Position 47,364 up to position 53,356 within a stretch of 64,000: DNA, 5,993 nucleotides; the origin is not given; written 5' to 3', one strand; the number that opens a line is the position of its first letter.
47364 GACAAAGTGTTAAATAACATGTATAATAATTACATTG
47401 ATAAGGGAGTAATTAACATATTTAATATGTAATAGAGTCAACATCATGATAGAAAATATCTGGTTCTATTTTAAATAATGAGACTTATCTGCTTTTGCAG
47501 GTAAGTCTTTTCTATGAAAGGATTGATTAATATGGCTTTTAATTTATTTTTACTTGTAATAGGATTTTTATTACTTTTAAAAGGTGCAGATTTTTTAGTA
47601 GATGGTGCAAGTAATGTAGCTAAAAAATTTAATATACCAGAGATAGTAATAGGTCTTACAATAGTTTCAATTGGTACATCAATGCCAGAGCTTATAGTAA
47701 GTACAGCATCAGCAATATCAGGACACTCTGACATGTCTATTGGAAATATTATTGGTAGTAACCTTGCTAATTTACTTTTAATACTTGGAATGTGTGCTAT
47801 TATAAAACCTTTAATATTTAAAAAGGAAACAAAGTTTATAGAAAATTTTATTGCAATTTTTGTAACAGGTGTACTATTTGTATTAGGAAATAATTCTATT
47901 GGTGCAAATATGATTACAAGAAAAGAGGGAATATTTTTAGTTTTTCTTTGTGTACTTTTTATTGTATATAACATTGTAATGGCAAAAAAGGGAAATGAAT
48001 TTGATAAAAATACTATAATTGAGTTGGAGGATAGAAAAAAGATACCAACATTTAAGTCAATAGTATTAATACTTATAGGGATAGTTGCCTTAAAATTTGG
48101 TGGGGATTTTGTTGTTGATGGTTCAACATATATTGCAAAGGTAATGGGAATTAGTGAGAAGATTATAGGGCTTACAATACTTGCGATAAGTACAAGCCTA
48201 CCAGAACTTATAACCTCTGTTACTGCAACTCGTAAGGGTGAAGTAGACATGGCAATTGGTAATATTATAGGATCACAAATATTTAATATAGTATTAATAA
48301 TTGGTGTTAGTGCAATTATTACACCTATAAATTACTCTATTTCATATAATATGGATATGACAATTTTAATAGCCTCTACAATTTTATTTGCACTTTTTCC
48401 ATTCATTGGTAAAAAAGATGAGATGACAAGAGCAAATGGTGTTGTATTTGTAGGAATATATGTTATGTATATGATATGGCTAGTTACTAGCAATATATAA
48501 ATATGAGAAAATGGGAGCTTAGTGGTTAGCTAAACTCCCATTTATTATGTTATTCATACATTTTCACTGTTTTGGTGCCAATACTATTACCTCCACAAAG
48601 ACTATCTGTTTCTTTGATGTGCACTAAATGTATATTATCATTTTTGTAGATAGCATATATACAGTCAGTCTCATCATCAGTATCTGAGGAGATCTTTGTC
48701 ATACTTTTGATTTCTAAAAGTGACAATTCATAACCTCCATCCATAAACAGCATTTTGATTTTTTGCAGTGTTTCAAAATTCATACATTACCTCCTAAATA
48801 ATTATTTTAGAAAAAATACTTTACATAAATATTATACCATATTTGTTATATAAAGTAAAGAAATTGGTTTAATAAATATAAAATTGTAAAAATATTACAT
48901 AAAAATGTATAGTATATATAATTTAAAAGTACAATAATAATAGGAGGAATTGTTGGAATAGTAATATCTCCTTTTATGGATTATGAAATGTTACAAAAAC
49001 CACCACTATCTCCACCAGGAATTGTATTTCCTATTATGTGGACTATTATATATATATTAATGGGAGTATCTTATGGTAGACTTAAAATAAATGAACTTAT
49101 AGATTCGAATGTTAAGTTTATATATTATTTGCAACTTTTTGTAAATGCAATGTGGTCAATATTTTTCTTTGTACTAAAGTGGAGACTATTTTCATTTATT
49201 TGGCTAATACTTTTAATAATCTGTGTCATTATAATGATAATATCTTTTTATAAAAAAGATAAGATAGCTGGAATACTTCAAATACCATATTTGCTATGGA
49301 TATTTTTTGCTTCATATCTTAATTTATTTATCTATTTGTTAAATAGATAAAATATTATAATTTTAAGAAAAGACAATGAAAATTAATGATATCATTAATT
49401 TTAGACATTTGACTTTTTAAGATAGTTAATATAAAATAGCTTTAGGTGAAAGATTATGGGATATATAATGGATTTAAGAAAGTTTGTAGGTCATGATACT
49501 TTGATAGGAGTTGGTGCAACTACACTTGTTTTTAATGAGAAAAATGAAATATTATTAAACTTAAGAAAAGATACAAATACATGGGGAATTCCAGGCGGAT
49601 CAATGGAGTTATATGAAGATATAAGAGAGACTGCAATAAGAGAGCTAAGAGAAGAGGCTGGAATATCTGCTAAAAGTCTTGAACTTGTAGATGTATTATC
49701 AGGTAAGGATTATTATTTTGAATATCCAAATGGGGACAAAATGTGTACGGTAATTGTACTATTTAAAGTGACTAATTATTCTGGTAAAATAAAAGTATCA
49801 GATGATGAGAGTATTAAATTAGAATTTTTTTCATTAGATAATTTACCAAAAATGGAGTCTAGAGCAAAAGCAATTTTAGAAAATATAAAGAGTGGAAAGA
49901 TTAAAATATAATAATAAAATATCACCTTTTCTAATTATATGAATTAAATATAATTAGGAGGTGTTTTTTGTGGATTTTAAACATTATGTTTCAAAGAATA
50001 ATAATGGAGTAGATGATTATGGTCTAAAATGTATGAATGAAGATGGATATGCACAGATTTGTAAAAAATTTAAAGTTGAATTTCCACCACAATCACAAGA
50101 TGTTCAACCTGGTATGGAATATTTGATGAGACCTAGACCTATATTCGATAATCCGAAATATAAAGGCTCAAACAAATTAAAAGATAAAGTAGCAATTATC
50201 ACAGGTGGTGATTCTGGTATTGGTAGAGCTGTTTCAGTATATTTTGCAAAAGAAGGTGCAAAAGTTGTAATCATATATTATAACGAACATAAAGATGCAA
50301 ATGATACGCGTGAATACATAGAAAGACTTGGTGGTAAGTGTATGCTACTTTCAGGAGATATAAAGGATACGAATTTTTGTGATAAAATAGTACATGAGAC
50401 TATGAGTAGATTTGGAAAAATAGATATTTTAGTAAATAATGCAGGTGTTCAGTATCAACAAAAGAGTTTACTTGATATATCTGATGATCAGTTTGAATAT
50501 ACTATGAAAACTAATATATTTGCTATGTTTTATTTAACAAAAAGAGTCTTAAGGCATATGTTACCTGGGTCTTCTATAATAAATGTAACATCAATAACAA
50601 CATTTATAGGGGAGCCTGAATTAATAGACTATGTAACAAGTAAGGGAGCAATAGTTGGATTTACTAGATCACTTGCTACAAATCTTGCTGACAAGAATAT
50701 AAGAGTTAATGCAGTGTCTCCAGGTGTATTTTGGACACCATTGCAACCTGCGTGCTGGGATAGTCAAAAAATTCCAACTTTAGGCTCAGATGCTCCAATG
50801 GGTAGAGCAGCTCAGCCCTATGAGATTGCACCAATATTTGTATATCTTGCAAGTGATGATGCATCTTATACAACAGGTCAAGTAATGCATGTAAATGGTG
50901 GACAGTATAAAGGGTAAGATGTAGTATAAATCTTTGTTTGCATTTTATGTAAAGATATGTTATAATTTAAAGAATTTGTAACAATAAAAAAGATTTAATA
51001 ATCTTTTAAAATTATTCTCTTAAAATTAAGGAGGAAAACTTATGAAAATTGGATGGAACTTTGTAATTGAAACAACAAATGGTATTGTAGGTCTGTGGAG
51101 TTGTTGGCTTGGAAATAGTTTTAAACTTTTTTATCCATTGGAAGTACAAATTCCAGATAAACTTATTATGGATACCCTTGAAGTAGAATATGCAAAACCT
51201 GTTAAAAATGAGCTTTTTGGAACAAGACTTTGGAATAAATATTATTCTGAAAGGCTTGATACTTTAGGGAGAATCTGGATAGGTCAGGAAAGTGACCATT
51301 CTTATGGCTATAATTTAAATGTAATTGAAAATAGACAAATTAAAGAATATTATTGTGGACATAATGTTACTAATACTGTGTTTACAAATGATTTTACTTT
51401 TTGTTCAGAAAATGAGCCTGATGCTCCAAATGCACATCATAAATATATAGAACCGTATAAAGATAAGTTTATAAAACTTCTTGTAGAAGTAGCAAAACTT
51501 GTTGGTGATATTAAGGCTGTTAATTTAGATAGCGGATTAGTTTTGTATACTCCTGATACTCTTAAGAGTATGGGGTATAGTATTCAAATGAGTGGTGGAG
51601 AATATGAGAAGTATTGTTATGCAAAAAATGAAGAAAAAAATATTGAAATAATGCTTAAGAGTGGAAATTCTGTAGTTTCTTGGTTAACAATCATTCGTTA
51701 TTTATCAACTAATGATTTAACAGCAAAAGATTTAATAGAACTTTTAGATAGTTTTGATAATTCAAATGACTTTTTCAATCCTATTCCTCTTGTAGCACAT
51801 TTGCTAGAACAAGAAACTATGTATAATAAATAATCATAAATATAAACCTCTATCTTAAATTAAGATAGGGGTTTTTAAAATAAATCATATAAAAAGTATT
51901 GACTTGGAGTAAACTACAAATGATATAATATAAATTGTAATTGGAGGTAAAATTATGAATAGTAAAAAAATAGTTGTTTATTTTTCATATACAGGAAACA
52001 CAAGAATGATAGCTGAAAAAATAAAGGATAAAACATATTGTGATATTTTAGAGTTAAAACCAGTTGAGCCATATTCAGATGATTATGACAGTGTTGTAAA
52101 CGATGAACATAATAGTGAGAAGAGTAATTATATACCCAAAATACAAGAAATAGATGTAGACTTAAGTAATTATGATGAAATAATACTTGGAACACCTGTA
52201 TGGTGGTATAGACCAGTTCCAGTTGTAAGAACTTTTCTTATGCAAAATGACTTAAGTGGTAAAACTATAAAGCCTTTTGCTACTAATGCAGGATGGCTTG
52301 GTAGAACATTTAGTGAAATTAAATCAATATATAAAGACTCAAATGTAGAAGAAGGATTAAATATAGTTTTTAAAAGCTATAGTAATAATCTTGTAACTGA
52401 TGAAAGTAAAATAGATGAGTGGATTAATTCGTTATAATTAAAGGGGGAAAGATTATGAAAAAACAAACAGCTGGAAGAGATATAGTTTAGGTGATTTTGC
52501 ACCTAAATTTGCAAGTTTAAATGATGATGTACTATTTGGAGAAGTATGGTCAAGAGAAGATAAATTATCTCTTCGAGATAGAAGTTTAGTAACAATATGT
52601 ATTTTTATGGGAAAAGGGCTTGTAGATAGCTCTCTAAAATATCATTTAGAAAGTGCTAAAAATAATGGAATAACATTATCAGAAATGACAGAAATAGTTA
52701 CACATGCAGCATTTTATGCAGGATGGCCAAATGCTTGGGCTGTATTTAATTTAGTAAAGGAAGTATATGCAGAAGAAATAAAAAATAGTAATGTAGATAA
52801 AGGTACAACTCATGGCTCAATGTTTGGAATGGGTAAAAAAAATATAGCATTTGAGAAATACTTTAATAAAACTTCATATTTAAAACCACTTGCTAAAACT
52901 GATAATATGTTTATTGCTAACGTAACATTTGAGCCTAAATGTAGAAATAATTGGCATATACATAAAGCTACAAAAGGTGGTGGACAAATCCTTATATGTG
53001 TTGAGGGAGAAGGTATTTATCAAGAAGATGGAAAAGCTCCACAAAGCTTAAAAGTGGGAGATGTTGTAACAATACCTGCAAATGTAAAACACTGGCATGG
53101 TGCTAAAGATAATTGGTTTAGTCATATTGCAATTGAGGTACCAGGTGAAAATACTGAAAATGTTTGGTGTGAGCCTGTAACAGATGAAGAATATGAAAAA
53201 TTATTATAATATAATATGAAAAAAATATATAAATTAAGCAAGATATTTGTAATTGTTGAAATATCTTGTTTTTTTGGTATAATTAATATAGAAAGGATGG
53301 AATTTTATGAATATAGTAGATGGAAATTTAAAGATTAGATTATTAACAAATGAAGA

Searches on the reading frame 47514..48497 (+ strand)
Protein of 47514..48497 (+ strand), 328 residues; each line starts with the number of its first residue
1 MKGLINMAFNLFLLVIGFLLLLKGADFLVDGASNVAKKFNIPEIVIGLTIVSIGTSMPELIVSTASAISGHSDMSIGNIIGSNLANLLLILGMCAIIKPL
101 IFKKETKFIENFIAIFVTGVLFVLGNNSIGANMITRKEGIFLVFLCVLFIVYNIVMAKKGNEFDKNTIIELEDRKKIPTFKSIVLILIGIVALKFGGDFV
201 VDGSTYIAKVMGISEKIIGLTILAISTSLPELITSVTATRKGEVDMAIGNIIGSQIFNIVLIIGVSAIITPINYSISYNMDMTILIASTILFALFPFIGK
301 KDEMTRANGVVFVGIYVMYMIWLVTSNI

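Call 9: search_protein_families(library=pfam, proteins=[window:47514-48497:+], max_evalue=0.001)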
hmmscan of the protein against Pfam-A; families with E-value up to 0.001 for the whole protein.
window:47514-48497:+ (328 aa): 1 family
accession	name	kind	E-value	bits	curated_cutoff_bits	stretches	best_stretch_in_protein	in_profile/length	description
PF01699.29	Na_Ca_ex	-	1.1e-67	227.1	24.9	2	182-323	2-149/151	Sodium/calcium exchanger protein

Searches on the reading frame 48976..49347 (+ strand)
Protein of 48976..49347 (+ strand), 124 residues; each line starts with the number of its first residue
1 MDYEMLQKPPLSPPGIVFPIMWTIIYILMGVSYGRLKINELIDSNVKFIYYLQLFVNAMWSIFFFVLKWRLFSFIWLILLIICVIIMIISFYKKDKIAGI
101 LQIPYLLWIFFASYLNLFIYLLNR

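Call 9: search_protein_families(library=pfam, proteins=[window:48976-49347:+], max_evalue=0.001)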
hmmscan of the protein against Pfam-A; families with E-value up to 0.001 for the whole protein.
window:48976-49347:+ (124 aa): 1 family
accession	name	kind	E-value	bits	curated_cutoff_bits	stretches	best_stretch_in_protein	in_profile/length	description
PF03073.20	TspO_MBR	-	3.7e-34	118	24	1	3-121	24-145/145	TspO/MBR family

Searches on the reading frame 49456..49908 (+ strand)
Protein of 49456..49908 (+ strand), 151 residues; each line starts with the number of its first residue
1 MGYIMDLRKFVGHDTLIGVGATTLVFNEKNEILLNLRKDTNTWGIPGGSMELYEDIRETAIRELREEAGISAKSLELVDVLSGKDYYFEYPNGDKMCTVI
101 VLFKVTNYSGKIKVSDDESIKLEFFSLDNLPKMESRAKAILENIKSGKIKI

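Call 9: search_protein_families(library=pfam, proteins=[window:49456-49908:+], max_evalue=0.001)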
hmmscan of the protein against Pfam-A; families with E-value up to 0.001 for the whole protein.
window:49456-49908:+ (151 aa): 1 family
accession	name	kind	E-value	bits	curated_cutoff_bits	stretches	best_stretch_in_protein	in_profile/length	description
PF00293.34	NUDIX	-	2.3e-18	66.9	21.1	1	19-141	4-131/134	NUDIX domain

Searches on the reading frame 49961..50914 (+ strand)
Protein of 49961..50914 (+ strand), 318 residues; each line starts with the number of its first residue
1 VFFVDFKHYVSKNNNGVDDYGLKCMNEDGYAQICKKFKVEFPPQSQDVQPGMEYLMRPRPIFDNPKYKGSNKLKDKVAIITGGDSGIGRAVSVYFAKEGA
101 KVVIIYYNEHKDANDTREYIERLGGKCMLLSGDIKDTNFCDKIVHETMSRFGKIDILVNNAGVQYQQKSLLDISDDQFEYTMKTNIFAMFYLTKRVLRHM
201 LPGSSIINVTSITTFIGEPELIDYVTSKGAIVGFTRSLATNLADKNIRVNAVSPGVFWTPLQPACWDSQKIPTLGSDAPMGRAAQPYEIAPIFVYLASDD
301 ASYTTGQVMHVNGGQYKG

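Call 9: search_protein_families(library=pfam, proteins=[window:49961-50914:+], max_evalue=0.001)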
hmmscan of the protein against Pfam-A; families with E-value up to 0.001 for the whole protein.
window:49961-50914:+ (318 aa): 4 families
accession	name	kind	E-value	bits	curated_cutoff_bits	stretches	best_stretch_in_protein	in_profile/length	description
PF13561.12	adh_short_C2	-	1.6e-62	211.7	27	1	84-314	5-234/236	Enoyl-(Acyl carrier protein) reductase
PF00106.31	adh_short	-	7.3e-52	176.1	26.6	1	76-264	1-189/195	short chain dehydrogenase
PF08659.16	KR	-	2.7e-11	44.2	22.6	1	79-234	4-159/180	KR domain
PF23441.1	SDR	-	1.9e-07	31.2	27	1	129-263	65-200/258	SDR-like rossmann domain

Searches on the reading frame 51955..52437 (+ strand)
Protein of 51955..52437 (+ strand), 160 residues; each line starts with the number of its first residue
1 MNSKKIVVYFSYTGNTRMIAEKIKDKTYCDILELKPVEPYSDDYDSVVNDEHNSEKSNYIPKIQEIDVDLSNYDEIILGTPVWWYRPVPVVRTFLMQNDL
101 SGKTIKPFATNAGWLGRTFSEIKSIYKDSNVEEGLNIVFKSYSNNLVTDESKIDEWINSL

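Call 9: search_protein_families(library=pfam, proteins=[window:51955-52434:+], max_evalue=0.001)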
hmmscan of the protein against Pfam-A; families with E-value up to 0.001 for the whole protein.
window:51955-52434:+ (160 aa): 3 families
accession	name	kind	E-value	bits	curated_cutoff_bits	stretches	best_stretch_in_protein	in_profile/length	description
PF12682.12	Flavodoxin_4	-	1.3e-22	80.4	24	1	4-144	1-145/155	Flavodoxin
PF12724.12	Flavodoxin_5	-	1.2e-08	35.8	27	0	6-48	1-48/145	Flavodoxin domain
PF12641.12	Flavodoxin_3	-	3.5e-07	30.6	27.5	1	7-48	2-45/160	Flavodoxin domain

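Call 23: find_encoding_contigs(protein=window:51955-52437:+, flank=8000, max_places=10)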
Protein window:51955-52437:+ (160 aa): 5 contigs read that carry it; 3 places shown.
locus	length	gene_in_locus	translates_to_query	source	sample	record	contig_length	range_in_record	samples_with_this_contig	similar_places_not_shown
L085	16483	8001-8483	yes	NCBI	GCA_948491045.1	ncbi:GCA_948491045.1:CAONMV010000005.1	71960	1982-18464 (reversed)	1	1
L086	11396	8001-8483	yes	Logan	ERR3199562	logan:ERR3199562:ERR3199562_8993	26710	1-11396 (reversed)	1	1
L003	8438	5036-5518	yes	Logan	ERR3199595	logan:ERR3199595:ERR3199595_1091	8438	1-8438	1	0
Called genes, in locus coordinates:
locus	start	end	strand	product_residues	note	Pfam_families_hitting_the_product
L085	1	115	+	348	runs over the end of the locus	PF03706:LPG_synthase_TM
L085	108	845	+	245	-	PF00106:adh_short, PF01370:Epimerase (faint), PF08659:KR, PF23441:SDR (weak), PF13561:adh_short_C2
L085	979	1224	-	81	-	-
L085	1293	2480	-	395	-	-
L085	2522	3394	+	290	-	PF10672:Methyltrans_SAM, PF03602:Cons_hypoth95 (weak)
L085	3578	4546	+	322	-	PF01699:Na_Ca_ex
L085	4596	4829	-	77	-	-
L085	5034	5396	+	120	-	PF03073:TspO_MBR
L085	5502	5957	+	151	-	PF00293:NUDIX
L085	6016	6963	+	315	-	PF23441:SDR (weak), PF00106:adh_short, PF08659:KR, PF13561:adh_short_C2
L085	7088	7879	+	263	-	-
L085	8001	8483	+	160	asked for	PF12682:Flavodoxin_4, PF12641:Flavodoxin_3 (faint), PF12724:Flavodoxin_5 (faint)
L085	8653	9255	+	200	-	PF02627:CMD, PF07883:Cupin_2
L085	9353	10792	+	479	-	PF13302:Acetyltransf_3, PF13523:Acetyltransf_8, PF00583:Acetyltransf_1, PF01636:APH, PF01633:Choline_kinase (weak)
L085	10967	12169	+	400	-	PF13173:AAA_14, PF13635:DUF4143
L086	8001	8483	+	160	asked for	PF12682:Flavodoxin_4, PF12641:Flavodoxin_3 (faint), PF12724:Flavodoxin_5 (faint)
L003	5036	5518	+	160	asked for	PF12682:Flavodoxin_4, PF12641:Flavodoxin_3 (faint), PF12724:Flavodoxin_5 (faint)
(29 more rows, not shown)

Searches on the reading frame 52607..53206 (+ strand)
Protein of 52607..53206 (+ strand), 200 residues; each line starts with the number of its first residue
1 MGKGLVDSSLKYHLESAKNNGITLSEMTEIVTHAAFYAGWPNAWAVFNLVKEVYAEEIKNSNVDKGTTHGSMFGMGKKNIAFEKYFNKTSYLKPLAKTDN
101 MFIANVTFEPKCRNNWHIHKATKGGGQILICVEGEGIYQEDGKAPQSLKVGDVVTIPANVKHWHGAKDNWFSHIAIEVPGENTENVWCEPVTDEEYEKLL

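Call 9: search_protein_families(library=pfam, proteins=[window:52607-53206:+], max_evalue=0.001)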
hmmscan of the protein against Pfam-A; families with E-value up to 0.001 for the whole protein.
window:52607-53206:+ (200 aa): 3 families
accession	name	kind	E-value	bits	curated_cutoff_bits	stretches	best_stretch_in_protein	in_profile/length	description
PF07883.17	Cupin_2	-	7.3e-09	35.7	27.2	1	106-166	3-58/70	Cupin domain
PF02627.25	CMD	-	7.7e-09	35.9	23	1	10-52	42-84/84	Carboxymuconolactone decarboxylase family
PF00190.28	Cupin_1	-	0.00048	20.2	22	1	95-179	27-116/151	Cupin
